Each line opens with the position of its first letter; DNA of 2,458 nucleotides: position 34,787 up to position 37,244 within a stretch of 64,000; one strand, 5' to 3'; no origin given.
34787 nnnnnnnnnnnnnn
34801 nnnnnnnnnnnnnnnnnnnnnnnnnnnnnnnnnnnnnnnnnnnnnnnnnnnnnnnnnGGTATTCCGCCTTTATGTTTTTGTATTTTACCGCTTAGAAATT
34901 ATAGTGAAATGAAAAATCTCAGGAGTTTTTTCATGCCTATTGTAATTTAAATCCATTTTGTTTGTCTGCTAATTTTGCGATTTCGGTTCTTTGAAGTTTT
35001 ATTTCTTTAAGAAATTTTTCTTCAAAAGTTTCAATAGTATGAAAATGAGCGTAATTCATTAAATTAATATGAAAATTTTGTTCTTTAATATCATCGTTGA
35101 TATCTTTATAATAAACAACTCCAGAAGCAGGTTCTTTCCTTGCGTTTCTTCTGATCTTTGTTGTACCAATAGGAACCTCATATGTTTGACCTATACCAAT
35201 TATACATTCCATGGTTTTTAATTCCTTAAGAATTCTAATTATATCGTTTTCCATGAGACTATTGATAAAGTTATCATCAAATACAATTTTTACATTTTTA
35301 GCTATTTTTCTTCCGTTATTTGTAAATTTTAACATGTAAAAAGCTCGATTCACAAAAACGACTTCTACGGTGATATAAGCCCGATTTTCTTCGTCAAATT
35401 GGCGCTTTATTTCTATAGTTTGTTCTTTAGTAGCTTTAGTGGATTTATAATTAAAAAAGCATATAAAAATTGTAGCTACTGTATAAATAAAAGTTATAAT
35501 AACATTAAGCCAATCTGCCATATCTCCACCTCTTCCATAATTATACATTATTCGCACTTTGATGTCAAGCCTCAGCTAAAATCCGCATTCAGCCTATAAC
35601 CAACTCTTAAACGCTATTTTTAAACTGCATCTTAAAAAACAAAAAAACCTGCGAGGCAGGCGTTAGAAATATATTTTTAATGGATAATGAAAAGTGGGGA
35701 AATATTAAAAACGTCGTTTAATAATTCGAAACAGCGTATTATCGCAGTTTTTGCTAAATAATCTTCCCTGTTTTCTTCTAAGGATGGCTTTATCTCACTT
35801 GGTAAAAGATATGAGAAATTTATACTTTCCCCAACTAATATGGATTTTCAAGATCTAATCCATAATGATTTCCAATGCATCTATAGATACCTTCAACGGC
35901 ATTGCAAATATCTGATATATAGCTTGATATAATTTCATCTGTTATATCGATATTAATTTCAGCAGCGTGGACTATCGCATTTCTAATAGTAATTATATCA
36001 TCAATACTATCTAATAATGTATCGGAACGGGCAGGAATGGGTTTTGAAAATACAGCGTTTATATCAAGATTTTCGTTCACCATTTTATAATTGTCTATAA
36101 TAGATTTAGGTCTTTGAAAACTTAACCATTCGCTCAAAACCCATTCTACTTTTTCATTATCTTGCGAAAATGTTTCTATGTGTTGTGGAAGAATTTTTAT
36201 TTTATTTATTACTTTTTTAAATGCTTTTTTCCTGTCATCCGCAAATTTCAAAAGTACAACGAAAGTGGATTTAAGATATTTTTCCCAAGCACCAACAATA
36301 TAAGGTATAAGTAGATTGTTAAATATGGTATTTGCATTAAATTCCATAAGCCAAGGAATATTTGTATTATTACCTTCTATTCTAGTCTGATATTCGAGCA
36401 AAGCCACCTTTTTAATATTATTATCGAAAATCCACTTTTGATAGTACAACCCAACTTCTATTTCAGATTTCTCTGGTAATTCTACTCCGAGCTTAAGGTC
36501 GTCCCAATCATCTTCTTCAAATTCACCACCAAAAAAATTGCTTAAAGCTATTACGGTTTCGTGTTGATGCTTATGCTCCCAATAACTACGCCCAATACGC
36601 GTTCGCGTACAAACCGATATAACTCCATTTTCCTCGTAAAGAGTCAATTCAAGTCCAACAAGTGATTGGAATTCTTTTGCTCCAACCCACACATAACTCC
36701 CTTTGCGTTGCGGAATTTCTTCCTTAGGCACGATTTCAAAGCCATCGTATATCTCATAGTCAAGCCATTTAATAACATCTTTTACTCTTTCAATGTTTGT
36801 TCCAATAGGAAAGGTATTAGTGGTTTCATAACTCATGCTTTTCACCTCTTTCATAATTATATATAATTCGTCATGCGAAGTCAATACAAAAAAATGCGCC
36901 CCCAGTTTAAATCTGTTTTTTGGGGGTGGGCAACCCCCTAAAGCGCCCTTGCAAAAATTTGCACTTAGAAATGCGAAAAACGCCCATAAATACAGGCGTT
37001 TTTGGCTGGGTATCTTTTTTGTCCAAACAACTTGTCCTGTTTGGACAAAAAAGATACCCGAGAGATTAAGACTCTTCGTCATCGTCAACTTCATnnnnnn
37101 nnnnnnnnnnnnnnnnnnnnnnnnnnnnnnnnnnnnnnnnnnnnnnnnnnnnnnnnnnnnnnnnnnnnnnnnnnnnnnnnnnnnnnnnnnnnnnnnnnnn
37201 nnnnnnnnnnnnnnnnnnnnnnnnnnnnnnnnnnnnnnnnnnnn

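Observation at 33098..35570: Three-gene TIR / membrane-anchored HNH / membrane-protein operon: candidate undescribed Thoeris-like defence system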

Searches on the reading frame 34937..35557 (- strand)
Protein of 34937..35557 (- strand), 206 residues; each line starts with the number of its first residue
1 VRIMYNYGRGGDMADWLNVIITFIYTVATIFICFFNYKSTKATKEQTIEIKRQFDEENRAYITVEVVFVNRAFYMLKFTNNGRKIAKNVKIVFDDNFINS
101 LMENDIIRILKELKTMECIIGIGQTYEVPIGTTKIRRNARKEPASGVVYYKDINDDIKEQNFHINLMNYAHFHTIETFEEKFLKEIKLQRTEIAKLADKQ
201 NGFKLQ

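Call 3: search_protein_families(library=pfam, proteins=[window:34937-35557:-], max_evalue=0.1)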
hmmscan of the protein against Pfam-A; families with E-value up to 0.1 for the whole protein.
window:34937-35557:- (206 aa): 2 families
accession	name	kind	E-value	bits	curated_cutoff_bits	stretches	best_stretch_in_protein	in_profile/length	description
PF04895.17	Nre_C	-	0.032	14.6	27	1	121-169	41-89/110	Archaeal Nre, C-terminal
PF01743.26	PolyA_pol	-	0.039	14.8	23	1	95-171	28-105/126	Poly A polymerase head domain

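Call 4: search_protein_families(library=padloc, proteins=[window:34937-35557:-], max_evalue=0.1)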
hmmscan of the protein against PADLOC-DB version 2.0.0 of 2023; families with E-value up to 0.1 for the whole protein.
window:34937-35557:- (206 aa): 0 families

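Call 11: find_homologous_proteins(query=window:34937-35521:-)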
Query window:34937-35521:- (194 aa): 30 proteins with E <= 0.001 among 164 candidates.
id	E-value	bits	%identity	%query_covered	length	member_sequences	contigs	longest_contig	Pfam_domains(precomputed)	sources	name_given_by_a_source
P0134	1.6e-121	420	100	100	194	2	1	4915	-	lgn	-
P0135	8.2e-49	184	48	95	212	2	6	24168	-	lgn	-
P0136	5.8e-48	181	49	91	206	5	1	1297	-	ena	-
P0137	3.6e-46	175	45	96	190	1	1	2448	-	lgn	-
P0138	8.3e-46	174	45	96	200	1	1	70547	-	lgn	-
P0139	2.1e-44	169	46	93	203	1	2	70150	-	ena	-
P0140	4.7e-43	165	42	96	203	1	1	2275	-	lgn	-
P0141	3.6e-42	162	46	95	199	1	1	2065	-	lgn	-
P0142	4.4e-42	162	44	94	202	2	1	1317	-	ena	-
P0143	2.6e-41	159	45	95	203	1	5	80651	-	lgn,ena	-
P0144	2.3e-40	156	43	95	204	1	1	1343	-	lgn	-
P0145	4.5e-40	155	44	95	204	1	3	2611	-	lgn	-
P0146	7.5e-40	154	43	93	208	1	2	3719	-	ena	-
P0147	8.0e-40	154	43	93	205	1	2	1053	-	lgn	-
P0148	9.4e-40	154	43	93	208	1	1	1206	-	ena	-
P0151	1.3e-39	154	43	93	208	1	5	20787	-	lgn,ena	-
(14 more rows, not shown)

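Call 13: find_encoding_contigs(protein=P0138, flank=5000, max_places=2)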
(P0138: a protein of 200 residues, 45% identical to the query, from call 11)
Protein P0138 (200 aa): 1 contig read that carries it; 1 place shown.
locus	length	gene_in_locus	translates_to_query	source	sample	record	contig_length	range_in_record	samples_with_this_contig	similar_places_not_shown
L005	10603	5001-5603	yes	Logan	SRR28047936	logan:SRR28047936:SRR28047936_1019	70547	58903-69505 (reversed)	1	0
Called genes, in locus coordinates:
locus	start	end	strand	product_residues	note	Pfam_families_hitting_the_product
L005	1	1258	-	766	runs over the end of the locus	?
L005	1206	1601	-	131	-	PF12666:PrgI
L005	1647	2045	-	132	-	PF22653:DUF7007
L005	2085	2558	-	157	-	PF04026:SpoVG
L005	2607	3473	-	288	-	PF19478:TrbL_2, PF04610:TrbL (weak)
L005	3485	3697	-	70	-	PF12750:Maff2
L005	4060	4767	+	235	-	-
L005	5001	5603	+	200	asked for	-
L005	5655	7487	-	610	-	PF02534:T4SS-DNA_transf, PF10412:TrwB_AAD_bind, PF12696:TraG-D_C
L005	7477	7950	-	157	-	PF12687:DUF3801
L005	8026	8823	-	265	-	PF20379:DUF6674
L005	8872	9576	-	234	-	PF07275:ArdA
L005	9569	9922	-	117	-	PF24963:DUF7768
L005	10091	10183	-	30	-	-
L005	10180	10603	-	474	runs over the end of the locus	PF02195:ParB_N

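Call 14: find_encoding_contigs(protein=P0143, flank=5000, max_places=2)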
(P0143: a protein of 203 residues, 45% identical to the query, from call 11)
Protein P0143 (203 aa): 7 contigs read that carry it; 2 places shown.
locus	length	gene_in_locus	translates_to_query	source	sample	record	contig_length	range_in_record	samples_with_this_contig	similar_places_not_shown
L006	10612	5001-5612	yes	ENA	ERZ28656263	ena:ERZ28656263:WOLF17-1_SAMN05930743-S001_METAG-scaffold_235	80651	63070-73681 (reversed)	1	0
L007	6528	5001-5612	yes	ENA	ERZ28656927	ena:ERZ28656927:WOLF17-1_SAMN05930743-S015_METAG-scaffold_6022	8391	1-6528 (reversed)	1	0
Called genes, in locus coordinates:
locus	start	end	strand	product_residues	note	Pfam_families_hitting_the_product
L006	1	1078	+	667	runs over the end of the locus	PF07693:KAP_NTPase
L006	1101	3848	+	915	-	PF04313:HSDR_N (faint), PF00270:DEAD, PF04851:ResIII, PF18766:SWI2_SNF2, PF00271:Helicase_C (weak), PF08463:EcoEI_R_C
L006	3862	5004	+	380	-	PF01420:Methylase_S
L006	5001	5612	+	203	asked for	-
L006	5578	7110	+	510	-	PF12161:HsdM_N (weak), PF02384:N6_Mtase, PF01170:UPF0020 (weak), PF07669:Eco57I (weak)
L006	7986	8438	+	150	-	-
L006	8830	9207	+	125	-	PF21983:NikA-like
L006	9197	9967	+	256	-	-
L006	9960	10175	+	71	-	PF09035:Tn916-Xis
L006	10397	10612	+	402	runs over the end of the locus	PF02920:Integrase_DNA, PF00589:Phage_integrase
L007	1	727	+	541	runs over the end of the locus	-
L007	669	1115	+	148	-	-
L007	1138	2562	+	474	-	-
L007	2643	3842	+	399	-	PF08463:EcoEI_R_C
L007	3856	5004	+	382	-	-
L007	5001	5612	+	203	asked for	-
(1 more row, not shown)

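Call 20: find_encoding_contigs(protein=P0135, flank=5000, max_places=3)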
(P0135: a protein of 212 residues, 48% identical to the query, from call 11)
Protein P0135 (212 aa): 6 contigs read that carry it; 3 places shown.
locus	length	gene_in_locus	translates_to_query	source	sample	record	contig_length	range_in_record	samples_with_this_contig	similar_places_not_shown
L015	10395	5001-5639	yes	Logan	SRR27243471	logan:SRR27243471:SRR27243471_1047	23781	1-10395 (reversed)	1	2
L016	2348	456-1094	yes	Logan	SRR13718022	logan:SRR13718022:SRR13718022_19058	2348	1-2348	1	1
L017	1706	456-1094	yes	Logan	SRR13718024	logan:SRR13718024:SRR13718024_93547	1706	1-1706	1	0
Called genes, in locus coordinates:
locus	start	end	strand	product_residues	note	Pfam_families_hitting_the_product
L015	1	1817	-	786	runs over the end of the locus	PF19044:P-loop_TraG (faint)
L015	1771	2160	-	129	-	PF12666:PrgI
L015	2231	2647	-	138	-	PF13711:DUF4160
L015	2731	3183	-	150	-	PF22653:DUF7007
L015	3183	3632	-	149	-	PF04026:SpoVG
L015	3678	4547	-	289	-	PF19478:TrbL_2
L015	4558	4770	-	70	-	PF12750:Maff2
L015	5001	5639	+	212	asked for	-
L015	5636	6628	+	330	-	PF18860:AbiJ_NTD3, PF14355:Abi_C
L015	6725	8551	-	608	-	PF02534:T4SS-DNA_transf, PF10412:TrwB_AAD_bind, PF12696:TraG-D_C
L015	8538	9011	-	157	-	PF12687:DUF3801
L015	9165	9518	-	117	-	PF24963:DUF7768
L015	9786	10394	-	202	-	?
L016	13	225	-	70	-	PF12750:Maff2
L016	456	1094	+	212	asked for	-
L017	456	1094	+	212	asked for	-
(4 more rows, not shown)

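Call 31: search_protein_families(library=ncbifam, proteins=[window:34937-35521:-], max_evalue=0.01)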
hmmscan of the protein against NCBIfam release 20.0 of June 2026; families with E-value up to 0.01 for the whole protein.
window:34937-35521:- (194 aa): 1 family
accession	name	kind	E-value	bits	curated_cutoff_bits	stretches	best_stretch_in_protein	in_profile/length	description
TIGR02764.1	spore_ybaN_pdaB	equivalog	0.0078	16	237.4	0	137-188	46-97/191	polysaccharide deacetylase family sporulation protein PdaB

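Call 32: search_protein_families(library=phrogs, proteins=[window:34937-35521:-], max_evalue=0.001)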
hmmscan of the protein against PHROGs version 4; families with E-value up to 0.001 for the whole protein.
window:34937-35521:- (194 aa): 2 families
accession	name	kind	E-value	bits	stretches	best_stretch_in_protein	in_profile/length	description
phrog_6723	-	unknown function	5.4e-05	24.1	1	39-88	52-101/159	-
phrog_21900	-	unknown function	0.00042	21.5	1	136-187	50-99/105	-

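Call 45: find_encoding_contigs(protein=P0139, flank=5000, max_places=2)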
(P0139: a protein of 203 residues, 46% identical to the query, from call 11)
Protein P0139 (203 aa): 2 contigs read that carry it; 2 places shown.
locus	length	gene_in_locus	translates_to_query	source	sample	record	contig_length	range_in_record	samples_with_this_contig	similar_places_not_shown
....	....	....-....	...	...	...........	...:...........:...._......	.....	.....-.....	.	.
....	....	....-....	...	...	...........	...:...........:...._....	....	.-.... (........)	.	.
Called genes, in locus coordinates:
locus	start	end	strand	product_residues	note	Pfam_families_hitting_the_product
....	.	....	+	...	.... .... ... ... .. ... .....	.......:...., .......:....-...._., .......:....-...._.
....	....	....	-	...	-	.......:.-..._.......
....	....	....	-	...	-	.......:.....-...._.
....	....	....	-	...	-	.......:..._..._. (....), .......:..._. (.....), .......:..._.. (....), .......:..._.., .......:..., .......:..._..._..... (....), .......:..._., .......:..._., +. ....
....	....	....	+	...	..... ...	-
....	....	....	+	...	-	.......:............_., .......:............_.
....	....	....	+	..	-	?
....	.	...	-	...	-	?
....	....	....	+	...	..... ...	-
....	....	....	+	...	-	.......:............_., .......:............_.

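Call 46: find_encoding_contigs(protein=P0151, flank=5000, max_places=3)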
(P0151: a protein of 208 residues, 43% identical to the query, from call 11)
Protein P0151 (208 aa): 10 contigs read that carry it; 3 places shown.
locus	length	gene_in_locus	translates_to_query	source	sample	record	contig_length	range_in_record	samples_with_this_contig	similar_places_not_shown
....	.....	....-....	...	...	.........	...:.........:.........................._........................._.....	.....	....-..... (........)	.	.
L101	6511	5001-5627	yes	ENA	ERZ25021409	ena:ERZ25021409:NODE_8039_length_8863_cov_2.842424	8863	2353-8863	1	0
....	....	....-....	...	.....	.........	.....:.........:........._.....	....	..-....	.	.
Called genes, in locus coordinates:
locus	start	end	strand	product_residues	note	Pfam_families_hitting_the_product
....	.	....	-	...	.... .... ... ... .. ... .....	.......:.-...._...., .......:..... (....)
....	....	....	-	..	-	-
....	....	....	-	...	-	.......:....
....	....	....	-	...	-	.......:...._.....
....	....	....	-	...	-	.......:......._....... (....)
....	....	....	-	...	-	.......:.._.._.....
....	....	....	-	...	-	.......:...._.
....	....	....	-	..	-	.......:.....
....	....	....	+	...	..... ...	-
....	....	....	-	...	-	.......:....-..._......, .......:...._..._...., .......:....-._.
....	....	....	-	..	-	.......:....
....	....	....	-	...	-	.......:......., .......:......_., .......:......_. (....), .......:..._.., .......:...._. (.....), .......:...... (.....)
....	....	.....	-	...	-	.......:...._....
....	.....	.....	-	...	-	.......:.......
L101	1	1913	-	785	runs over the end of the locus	PF01935:DUF87 (weak), PF19044:P-loop_TraG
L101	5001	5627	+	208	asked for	-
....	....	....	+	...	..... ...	-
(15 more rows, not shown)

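Call 69: search_dna_similar(query=window:34937-35521:-, collection=plasmids, mode=protein, max_rows=10, max_evalue=0.001)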
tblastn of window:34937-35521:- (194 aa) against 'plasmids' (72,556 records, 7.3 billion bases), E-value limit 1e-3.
Records with a match: 1; places in all: 1; records where one place covers at least 80% of the query: 0.
Best place of each record, by identity: <60% 1.
By first word of the organism name: Pusillibacter 1.
By predicted mobility (MOB-suite, as given by PLSDB): conjugative 1.
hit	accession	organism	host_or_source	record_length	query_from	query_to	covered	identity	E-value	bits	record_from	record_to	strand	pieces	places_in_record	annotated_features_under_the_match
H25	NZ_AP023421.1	Pusillibacter faecalis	Homo sapiens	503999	3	157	80%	33.5%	3e-18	89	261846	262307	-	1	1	hypothetical protein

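Call 70: search_dna_similar(query=window:34937-35521:-, collection=phages, mode=protein, max_rows=10, max_evalue=0.001)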
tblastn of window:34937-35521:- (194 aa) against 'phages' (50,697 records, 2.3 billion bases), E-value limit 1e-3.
No match.

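Call 72: get_annotated_region(hit=H25, flank=6000)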
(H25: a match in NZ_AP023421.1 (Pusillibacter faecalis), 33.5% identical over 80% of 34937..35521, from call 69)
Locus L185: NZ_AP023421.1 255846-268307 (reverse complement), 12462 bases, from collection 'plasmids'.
description: Pusillibacter faecalis strain MM59 plasmid pMM59_01
organism: Pusillibacter faecalis (NCBI taxid 2714358)
taxonomy: Bacteria; Bacillota; Clostridia; Eubacteriales; Oscillospiraceae; Pusillibacter; Pusillibacter faecalis
host: -; source: Homo sapiens; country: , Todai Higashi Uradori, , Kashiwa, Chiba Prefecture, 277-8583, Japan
typing (MOB-suite, as given by PLSDB): conjugative; relaxase MOBQ,MOBV; mating-pair formation MPF_T
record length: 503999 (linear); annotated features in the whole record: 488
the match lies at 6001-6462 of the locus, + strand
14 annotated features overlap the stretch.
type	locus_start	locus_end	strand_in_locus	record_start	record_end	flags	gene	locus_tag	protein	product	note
CDS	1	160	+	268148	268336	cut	-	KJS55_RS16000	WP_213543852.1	DNA-binding protein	-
CDS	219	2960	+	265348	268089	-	-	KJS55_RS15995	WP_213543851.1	DEAD/DEAH box helicase family protein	-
CDS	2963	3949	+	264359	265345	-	-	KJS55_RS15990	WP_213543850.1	hypothetical protein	-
CDS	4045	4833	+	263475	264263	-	-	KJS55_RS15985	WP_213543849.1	hypothetical protein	-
CDS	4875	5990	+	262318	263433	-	-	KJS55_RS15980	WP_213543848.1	restriction endonuclease subunit S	GO:0006304 - DNA modification [Evidence IEA]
CDS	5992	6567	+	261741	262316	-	-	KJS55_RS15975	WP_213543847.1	hypothetical protein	-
CDS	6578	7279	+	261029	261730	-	-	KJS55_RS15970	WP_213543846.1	hypothetical protein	-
CDS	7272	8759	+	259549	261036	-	-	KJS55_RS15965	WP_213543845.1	class I SAM-dependent DNA methyltransferase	-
CDS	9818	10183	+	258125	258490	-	-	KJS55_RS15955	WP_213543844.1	DUF1232 domain-containing protein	-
CDS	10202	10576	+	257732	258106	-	-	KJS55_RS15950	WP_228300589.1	MmcQ/YjbR family DNA-binding protein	-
CDS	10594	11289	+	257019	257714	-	-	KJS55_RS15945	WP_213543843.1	dihydrofolate reductase family protein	-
CDS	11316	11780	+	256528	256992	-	bcp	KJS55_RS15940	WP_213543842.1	thioredoxin-dependent thiol peroxidase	-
CDS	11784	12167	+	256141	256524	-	-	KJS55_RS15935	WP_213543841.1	rhodanese-like domain-containing protein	-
CDS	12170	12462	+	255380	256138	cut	-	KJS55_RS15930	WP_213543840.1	EFR1 family ferrodoxin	-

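Call 92: search_protein_families(library=padloc, proteins=[L015:5636-6628:+, L005:4060-4767:+], max_evalue=0.1)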
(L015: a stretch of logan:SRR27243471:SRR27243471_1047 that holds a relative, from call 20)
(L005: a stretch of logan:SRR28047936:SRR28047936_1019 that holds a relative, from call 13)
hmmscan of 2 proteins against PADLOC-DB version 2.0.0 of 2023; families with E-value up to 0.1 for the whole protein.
L015:5636-6628:+ (330 aa): 3 families
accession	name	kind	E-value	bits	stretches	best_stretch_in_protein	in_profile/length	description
PDLC02347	AbiJ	-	7.6e-10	37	1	182-318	143-273/281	AbiJ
PDLC04240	PDC-M01A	-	3.9e-05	20.4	1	54-158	34-137/639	-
PDLC03699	HEase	-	0.041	10.8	1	68-122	121-174/409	homing endonuclease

L005:4060-4767:+ (235 aa): 1 family
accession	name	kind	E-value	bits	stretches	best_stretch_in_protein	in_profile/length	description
PDLC04407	PDC-M09A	-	0.027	12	1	77-179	25-124/282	-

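Call 95: search_solved_structures(query=A4, max_evalue=1)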
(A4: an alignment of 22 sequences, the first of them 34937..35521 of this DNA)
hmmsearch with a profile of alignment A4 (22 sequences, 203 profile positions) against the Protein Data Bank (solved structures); distinct sequences matched with E-value up to 1: 6.
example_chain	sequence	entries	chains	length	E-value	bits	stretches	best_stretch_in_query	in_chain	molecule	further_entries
9asx_C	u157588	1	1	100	0.079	15.8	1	47-75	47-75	Extracellular Adherence Protein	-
6pir_A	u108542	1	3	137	0.21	14.4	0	141-183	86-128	MavE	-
8vxq_A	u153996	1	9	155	0.22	14.3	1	27-57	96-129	N4 gp52-like protein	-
7w16_A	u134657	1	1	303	0.24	14.2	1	114-148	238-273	alginate lyase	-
6ewz_A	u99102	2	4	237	0.33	13.7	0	161-198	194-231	GTP pyrophosphokinase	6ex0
3sao_A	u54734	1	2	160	0.54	13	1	122-176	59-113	Extracellular fatty acid-binding protein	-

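Call 100: find_related_loci(query=A4, collection=viral_contigs, flank=5000)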
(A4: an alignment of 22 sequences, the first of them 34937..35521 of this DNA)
Query A4 (194 aa) in viral_contigs; peptide patterns used: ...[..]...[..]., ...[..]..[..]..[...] (x = any residue, [..] = any of these).
35 stretches matched a pattern; 4 encode a relative of the query (tblastn E <= 1e-3); 4 distinct loci.
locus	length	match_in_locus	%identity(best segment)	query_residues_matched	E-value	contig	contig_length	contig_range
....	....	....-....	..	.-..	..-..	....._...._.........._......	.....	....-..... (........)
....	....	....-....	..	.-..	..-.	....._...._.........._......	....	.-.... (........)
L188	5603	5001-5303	34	2-94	9e-8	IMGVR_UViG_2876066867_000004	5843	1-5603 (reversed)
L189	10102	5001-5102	53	1-34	6e-6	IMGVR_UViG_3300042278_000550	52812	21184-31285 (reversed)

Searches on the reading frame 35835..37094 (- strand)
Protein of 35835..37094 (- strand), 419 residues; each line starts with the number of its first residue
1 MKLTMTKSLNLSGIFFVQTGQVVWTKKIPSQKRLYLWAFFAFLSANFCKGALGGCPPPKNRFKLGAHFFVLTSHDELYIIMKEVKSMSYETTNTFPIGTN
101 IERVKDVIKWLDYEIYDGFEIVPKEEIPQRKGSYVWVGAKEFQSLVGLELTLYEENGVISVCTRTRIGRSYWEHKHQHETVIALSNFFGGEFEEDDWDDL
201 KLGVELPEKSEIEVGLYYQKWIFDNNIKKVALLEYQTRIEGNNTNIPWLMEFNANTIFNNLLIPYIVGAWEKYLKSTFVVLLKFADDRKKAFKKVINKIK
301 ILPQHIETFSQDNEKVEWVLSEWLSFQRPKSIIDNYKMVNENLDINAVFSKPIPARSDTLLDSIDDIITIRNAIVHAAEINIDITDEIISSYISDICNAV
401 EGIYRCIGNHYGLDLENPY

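Call 3: search_protein_families(library=pfam, proteins=[window:35835-37094:-], max_evalue=0.1)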
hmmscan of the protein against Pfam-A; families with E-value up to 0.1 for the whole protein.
window:35835-37094:- (419 aa): 1 family
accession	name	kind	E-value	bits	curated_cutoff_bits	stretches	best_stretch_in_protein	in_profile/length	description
PF18735.6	HEPN_RiboL-PSP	-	9.1e-11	42.4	28.4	1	251-408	23-190/191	RiboL-PSP-HEPN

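Call 4: search_protein_families(library=padloc, proteins=[window:35835-37094:-], max_evalue=0.1)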
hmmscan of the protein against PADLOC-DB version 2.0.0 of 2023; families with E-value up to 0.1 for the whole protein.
window:35835-37094:- (419 aa): 0 families

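Call 31: search_protein_families(library=ncbifam, proteins=[window:35835-37094:-], max_evalue=0.01)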
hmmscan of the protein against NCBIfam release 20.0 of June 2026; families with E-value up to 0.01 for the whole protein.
window:35835-37094:- (419 aa): 0 families

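Call 32: search_protein_families(library=phrogs, proteins=[window:35835-37094:-], max_evalue=0.001)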
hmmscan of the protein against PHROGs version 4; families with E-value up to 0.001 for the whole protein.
window:35835-37094:- (419 aa): 0 families
